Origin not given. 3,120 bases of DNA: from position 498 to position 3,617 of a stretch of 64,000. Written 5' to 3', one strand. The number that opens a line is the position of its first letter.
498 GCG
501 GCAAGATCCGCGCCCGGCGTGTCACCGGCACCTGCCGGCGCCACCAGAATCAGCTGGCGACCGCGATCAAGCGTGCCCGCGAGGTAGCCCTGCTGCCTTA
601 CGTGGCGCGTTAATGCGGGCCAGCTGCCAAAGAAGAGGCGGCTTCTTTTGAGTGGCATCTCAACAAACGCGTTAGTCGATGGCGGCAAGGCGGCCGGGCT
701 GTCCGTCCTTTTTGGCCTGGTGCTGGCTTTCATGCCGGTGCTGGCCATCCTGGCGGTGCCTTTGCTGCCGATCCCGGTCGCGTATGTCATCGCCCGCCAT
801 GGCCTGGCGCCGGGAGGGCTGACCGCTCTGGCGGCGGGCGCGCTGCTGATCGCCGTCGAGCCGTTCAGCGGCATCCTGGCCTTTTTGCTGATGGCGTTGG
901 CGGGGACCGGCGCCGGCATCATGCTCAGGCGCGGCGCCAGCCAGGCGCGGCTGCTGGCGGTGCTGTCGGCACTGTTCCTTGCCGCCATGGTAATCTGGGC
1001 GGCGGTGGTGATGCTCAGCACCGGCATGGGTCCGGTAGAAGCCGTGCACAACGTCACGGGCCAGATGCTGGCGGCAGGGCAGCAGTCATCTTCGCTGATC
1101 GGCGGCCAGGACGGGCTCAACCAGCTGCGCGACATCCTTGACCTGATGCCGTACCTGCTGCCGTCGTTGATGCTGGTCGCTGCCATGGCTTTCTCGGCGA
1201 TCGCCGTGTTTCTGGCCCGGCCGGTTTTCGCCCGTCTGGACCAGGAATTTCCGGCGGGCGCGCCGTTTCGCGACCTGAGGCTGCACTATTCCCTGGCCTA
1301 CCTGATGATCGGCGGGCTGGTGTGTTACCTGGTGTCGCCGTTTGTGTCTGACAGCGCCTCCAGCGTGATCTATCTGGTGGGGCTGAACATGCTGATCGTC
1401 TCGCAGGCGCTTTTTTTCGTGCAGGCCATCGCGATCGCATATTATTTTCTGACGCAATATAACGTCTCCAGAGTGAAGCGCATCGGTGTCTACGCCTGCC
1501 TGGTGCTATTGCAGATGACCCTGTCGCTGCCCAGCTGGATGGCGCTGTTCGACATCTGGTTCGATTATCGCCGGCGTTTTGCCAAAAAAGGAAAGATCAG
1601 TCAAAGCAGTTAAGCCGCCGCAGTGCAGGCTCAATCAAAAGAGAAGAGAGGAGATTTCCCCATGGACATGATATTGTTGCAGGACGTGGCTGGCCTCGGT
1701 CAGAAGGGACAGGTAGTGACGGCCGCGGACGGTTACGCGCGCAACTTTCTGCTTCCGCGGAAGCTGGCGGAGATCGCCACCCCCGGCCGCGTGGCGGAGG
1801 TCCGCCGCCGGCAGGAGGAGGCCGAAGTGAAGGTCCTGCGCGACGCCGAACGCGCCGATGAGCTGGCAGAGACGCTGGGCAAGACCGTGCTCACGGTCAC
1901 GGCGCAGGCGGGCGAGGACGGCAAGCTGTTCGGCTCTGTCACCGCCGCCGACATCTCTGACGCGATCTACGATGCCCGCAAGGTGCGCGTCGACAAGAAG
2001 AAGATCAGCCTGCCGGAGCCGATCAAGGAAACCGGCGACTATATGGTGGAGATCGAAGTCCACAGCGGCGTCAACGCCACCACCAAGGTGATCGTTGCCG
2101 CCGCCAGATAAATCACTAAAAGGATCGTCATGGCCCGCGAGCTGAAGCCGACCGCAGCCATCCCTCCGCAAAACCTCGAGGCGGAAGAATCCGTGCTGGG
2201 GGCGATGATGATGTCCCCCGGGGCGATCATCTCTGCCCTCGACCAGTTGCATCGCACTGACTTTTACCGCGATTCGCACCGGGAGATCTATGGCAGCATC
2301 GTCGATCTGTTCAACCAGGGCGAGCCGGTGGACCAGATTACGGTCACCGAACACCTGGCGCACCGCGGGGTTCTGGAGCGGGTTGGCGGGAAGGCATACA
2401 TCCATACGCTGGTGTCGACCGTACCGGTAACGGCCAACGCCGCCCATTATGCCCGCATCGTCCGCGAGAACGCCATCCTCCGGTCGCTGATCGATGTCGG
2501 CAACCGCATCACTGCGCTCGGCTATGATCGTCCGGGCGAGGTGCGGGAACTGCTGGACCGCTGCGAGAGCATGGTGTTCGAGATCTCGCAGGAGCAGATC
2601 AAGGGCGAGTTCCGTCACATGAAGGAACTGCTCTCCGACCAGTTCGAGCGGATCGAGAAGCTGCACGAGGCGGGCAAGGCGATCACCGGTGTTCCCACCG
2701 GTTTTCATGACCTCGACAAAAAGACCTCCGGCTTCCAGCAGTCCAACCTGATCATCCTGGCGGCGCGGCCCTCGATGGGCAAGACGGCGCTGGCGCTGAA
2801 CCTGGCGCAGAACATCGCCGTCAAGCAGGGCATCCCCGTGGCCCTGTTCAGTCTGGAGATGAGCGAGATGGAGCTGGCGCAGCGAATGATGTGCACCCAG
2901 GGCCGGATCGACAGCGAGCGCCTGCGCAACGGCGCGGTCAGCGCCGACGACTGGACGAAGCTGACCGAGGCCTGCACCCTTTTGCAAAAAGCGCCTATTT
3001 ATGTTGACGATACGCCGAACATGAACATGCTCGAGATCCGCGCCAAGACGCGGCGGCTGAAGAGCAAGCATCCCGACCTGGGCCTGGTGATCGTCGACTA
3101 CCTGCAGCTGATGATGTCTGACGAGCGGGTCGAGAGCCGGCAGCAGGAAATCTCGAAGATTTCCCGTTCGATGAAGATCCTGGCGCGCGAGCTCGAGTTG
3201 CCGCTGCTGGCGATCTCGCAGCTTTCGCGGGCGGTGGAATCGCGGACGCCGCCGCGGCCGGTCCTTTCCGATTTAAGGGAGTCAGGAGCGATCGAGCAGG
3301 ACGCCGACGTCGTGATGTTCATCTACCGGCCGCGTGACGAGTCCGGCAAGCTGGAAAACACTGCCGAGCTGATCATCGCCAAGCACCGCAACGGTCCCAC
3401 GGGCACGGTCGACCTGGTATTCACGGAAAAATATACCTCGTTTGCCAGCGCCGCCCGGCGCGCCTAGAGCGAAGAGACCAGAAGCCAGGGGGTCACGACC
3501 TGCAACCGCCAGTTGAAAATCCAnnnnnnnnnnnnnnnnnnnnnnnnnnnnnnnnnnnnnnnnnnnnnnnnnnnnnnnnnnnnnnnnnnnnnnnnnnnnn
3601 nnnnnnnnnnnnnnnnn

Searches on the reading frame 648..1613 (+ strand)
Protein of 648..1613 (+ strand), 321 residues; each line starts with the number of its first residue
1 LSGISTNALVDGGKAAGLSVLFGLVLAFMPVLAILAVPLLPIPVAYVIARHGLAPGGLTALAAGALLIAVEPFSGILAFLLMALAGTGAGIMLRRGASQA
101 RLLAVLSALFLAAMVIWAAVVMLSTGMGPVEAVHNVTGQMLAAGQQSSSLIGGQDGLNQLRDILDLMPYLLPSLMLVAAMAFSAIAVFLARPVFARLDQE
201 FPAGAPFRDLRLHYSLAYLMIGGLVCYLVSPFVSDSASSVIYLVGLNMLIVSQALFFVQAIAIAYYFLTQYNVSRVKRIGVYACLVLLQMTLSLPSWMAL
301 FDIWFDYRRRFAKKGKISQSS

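Call 25: search_protein_families(library=pfam, max_evalue=0.00001, proteins=[window:648-1613:+])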
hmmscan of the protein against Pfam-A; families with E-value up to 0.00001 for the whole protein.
window:648-1613:+ (321 aa): 1 family
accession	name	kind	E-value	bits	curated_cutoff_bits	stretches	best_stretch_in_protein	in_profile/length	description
PF09991.14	DUF2232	-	1.5e-36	126.5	27.8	1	18-303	2-290/290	Predicted membrane protein (DUF2232)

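Call 26: find_encoding_contigs(protein=window:648-1613:+, flank=10000, max_places=10)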
Protein window:648-1613:+ (321 aa): 23 contigs read that carry it; 10 places shown.
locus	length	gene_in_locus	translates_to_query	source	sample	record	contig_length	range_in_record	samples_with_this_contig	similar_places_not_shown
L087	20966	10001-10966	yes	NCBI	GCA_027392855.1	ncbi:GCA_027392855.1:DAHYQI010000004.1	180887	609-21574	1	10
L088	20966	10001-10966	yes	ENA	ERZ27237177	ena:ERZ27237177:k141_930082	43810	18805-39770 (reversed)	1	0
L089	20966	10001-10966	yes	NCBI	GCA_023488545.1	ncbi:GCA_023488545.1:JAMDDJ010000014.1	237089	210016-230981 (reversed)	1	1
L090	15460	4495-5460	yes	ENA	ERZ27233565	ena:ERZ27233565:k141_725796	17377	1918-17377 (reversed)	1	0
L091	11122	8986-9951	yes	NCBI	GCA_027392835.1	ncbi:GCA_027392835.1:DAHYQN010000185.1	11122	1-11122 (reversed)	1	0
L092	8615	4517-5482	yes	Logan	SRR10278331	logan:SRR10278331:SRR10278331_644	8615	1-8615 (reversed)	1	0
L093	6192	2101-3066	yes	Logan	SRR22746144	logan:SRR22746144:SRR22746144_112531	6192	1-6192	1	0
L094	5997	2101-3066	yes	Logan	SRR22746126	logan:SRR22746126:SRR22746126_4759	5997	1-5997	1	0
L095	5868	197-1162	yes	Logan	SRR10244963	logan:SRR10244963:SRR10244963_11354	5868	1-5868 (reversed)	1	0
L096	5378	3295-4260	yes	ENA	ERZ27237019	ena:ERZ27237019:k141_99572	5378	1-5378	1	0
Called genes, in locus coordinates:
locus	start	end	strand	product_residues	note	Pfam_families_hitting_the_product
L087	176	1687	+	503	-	PF02661:Fic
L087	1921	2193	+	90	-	PF02604:PhdYeFM_antitox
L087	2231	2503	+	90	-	PF05016:ParE_toxin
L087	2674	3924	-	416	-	PF01566:Nramp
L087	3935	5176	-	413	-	PF05239:PRC (faint), PF03448:MgtE_N, PF00571:CBS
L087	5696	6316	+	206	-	-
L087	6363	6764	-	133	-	PF01894:YjbQ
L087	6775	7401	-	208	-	PF01569:PAP2, PF14378:PAP2_3 (weak)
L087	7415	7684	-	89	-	PF11823:Se_S_carrier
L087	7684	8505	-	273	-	PF01887:SAM_HAT_N, PF20257:SAM_HAT_C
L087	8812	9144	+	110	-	PF01250:Ribosomal_S6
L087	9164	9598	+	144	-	PF00436:SSB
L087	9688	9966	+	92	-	PF01084:Ribosomal_S18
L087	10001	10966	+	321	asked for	PF09991:DUF2232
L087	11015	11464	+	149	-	PF01281:Ribosomal_L9_N, PF03948:Ribosomal_L9_C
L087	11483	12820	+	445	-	PF00772:DnaB, PF03796:DnaB_C, PF13481:AAA_25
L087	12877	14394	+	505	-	PF04715:, PF00425:Chorismate_bind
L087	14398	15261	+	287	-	PF01063:Aminotran_4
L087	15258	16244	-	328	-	PF01370:Epimerase, PF04321:RmlD_sub_bind, PF05368:NmrA, PF16363:GDP_Man_Dehyd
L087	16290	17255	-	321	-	PF01073:3Beta_HSD, PF01370:Epimerase, PF02719:Polysacc_synt_2 (faint), PF04321:RmlD_sub_bind, PF07993:NAD_binding_4 (faint), PF16363:GDP_Man_Dehyd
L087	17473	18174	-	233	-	PF04298:Zn_peptidase_2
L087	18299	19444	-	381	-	PF03706:LPG_synthase_TM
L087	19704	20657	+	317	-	PF01820:Dala_Dala_lig_N, PF02655:ATP-grasp_3 (weak), PF02222:ATP-grasp (weak), PF07478:Dala_Dala_lig_C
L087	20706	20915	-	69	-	-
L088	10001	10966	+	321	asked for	PF09991:DUF2232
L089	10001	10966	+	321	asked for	PF09991:DUF2232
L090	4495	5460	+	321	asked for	PF09991:DUF2232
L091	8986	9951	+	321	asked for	PF09991:DUF2232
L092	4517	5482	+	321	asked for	PF09991:DUF2232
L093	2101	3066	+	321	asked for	PF09991:DUF2232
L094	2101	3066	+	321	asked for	PF09991:DUF2232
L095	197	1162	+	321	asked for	PF09991:DUF2232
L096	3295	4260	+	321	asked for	PF09991:DUF2232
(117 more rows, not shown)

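Call 56: find_homologous_proteins(query=L087:176-1684:+, max_evalue=1e-30)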
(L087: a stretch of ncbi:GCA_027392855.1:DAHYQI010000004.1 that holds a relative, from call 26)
Query L087:176-1684:+ (503 aa): 180 proteins with E <= 1e-30 among 8000 candidates; the best 120 are listed.
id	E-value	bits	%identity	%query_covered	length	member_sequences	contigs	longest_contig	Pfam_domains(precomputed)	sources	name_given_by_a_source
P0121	0.0e+0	1113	99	100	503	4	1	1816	PF02661.24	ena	-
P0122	0.0e+0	1087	96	100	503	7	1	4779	PF02661.24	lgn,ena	-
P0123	0.0e+0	1040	91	100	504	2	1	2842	PF02661.24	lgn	-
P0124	4.4e-297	1003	88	100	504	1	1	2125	PF02661.24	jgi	-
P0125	2.2e-296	1001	88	100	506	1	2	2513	PF02661.24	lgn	-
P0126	7.0e-293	990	90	96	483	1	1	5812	PF02661.24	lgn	-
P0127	1.9e-291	985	87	100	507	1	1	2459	PF02661.24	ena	-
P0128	6.1e-289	977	89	96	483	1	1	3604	PF02661.24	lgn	-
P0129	1.3e-267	906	78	100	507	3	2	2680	PF02661.24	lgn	-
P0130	3.5e-246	836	71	100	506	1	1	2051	PF02661.24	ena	-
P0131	3.9e-219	746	65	99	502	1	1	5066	PF02661.24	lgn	-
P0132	1.8e-217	741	63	100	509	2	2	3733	PF02661.24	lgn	-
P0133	1.3e-216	738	64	100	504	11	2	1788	PF02661.24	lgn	-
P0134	8.5e-214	729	64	100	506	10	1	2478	PF02661.24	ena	-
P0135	5.7e-211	719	63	100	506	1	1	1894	PF02661.24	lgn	-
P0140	3.4e-205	700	60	100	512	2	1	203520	PF02661.24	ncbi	ncbi:MAG: Fic family protein [Thermoleophilia bacterium]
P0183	3.8e-185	634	56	100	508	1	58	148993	PF02661.24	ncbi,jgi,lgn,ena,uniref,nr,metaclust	ncbi:MAG: hypothetical protein COW32_08390 [Candidatus Aquicultor secundus]|uniref:Fido domain-conta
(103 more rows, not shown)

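Call 57: find_encoding_contigs(protein=P0140, flank=10000, max_places=2)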
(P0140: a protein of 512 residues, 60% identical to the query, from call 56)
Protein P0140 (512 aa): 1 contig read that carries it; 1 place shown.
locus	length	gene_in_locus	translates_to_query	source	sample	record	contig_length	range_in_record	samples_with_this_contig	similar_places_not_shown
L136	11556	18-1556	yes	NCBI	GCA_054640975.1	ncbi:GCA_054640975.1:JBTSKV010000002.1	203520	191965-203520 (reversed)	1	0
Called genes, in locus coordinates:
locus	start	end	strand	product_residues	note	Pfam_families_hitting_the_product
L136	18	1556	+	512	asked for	PF02661:Fic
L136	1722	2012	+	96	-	PF05016:ParE_toxin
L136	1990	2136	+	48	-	PF05015:HigB-like_toxin (weak)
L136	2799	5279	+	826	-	PF07676:PD40 (faint), PF21462:PsaS (faint), PF26549:Tricorn_N (faint)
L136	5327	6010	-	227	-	PF12840:HTH_20, PF18546:MetOD1 (weak)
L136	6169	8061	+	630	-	PF03063:Prismane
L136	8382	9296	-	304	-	PF00512:HisKA, PF02518:HATPase_c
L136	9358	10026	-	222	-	PF00072:Response_reg, PF00486:Trans_reg_C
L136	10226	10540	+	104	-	-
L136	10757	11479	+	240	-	PF00005:ABC_tran, PF13304:AAA_21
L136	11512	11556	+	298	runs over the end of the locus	PF12679:ABC2_membrane_2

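Call 58: find_encoding_contigs(protein=P0183, flank=10000, max_places=2)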
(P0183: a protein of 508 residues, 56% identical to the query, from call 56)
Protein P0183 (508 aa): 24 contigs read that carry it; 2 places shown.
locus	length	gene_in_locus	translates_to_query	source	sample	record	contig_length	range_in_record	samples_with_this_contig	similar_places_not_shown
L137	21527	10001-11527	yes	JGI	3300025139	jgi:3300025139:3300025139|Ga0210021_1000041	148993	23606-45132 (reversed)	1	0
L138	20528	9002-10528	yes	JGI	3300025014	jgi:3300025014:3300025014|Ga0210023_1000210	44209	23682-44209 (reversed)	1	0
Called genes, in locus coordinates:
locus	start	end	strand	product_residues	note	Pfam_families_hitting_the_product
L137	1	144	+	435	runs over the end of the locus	PF02885:Glycos_trans_3N, PF00591:Glycos_transf_3, PF07831:PYNP_C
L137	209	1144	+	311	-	PF00291:PALP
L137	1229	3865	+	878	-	PF01368:DHH, PF02272:DHHA1, PF00571:CBS, PF01743:PolyA_pol, PF12627:PolyA_pol_RNAbd (weak)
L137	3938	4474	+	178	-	PF02163:Peptidase_M50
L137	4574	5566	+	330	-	PF00579:tRNA-synt_1b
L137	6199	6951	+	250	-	PF02616:SMC_ScpA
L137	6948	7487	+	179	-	PF04079:SMC_ScpB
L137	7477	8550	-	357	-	PF01594:AI-2E_transport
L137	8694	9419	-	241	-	PF01479:S4, PF00849:PseudoU_synth_2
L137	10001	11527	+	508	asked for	PF02661:Fic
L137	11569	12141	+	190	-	PF01209:Ubie_methyltran, PF13489:Methyltransf_23, PF02353:CMAS, PF01135:PCMT, PF13847:Methyltransf_31, PF08241:Methyltransf_11, PF08242:Methyltransf_12, PF13649:Methyltransf_25, +2 more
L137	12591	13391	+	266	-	PF13338:AbiEi_4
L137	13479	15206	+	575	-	-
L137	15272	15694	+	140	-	-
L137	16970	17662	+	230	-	-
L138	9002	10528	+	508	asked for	PF02661:Fic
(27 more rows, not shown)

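Call 64: find_encoding_contigs(protein=P0122, flank=10000, max_places=6)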
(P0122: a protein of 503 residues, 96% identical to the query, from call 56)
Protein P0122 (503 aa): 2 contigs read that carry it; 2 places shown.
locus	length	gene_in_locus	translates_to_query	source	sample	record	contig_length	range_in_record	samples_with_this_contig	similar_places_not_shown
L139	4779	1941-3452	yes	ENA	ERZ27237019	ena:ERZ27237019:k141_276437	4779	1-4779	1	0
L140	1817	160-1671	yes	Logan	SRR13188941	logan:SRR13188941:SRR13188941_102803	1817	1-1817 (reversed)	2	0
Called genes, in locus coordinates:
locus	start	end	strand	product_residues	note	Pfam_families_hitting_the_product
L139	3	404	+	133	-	?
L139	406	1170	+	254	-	PF01061:ABC2_membrane, PF12698:ABC2_membrane_3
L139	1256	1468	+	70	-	-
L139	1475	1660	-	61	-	-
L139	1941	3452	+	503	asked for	PF02661:Fic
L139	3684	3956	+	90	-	PF02604:PhdYeFM_antitox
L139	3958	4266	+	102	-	PF05016:ParE_toxin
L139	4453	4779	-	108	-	?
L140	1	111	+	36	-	?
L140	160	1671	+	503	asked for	PF02661:Fic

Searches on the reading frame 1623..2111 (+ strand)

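Call 25: search_protein_families(library=pfam, max_evalue=0.00001, proteins=[window:1623-2111:+])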
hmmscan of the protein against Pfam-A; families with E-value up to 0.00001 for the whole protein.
window:1623-2111:+ (162 aa): 2 families
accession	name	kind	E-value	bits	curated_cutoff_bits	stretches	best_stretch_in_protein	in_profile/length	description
PF03948.19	Ribosomal_L9_C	-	2.8e-27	95.4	23.2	1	77-159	2-85/86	Ribosomal protein L9, C-terminal domain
PF01281.25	Ribosomal_L9_N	-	3.9e-21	74.8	20.7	1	14-59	1-46/47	Ribosomal protein L9, N-terminal domain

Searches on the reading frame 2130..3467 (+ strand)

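Call 25: search_protein_families(library=pfam, max_evalue=0.00001, proteins=[window:2130-3467:+])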
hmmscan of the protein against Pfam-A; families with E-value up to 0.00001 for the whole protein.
window:2130-3467:+ (445 aa): 3 families
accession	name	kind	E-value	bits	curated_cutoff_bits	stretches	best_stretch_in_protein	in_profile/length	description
PF03796.21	DnaB_C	-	2.2e-107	358.6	27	1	187-439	1-254/255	DnaB-like helicase C terminal domain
PF00772.26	DnaB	-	3.1e-33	114.3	23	1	12-113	2-103/103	DnaB-like helicase N terminal domain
PF13481.12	AAA_25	-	4.6e-09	36.6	27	1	205-364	33-189/195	AAA domain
